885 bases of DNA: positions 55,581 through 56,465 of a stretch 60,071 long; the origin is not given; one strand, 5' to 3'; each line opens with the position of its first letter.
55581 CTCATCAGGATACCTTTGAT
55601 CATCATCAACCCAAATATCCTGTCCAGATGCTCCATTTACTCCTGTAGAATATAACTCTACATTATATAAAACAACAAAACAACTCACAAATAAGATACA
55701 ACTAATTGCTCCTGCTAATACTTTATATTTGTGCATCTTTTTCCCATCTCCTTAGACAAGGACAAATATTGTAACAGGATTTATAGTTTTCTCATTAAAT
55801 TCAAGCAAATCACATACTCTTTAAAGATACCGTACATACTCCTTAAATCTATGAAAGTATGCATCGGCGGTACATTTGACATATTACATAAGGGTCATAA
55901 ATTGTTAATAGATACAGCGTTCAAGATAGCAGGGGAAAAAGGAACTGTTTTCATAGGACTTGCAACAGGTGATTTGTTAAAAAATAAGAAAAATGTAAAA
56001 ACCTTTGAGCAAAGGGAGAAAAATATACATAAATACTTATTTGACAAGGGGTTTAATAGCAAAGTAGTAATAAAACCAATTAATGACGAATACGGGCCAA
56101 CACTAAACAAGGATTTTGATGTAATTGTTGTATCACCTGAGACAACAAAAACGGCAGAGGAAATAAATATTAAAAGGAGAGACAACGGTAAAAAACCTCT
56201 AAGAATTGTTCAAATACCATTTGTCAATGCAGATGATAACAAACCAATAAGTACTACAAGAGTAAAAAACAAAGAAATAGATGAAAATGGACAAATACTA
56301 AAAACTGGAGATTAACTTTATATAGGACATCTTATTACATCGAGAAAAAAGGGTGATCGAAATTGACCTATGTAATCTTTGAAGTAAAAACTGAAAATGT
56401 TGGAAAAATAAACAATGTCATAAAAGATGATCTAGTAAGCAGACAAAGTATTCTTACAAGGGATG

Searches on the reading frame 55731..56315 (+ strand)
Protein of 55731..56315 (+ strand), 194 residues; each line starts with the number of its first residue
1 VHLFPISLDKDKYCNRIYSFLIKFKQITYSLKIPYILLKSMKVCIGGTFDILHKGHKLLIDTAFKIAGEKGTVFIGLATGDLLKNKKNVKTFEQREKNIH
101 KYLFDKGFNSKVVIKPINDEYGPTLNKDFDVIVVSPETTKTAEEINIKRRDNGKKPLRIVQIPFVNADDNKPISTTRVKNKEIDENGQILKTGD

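Call 88: search_protein_families(library=pfam, proteins=[window:55731-56315:+], max_evalue=0.001)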
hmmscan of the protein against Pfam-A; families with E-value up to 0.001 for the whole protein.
window:55731-56315:+ (194 aa): 1 family
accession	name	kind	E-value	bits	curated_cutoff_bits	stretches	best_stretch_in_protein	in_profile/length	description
PF01467.32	CTP_transf_like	-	1.3e-14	54.9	21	1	45-180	2-132/133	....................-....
